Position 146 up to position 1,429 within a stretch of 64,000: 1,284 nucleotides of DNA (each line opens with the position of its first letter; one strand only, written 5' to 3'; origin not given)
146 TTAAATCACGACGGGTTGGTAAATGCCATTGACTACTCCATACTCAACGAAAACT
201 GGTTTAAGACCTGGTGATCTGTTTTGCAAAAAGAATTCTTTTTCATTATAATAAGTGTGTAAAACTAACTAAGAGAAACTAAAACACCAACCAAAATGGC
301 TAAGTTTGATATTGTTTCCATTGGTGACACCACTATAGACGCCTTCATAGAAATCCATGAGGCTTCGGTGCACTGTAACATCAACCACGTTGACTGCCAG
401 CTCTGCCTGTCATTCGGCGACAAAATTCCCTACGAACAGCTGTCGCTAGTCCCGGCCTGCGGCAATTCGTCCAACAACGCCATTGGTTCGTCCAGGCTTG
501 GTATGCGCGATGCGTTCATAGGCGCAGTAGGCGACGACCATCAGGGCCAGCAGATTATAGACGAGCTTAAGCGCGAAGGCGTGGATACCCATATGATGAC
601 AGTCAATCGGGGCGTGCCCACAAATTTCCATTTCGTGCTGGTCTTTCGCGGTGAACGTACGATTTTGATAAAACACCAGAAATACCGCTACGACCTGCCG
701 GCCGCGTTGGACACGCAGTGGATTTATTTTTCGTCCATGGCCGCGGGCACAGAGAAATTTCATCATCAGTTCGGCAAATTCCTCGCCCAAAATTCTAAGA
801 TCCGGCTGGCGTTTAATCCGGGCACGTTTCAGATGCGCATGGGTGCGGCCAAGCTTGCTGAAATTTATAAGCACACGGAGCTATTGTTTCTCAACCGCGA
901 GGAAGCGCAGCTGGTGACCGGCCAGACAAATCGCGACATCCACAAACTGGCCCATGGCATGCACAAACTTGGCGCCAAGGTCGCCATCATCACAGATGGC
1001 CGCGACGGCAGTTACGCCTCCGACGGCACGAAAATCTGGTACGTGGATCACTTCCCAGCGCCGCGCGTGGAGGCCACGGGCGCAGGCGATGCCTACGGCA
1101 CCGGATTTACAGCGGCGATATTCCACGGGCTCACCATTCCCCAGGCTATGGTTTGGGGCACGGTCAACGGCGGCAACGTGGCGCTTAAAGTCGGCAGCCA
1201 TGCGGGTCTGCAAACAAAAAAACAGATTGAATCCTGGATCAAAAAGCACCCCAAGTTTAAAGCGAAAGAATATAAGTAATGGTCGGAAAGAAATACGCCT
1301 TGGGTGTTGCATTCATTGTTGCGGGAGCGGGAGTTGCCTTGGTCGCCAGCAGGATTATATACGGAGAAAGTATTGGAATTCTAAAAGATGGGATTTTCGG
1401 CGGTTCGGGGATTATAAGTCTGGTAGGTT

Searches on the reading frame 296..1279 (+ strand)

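Call 52: search_protein_families(library=pfam, proteins=[window:296-1279:+], max_evalue=0.01)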
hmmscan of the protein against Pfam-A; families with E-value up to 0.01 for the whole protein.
window:296-1279:+ (327 aa): 2 families
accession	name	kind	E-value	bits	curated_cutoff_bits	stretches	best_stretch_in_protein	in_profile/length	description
PF00294.29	PfkB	-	5.8e-34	118.2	25.8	1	55-304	36-298/302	pfkB family carbohydrate kinase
PF08543.17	Phos_pyr_kin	-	0.00034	20.5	27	1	189-287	115-223/246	Phosphomethylpyrimidine kinase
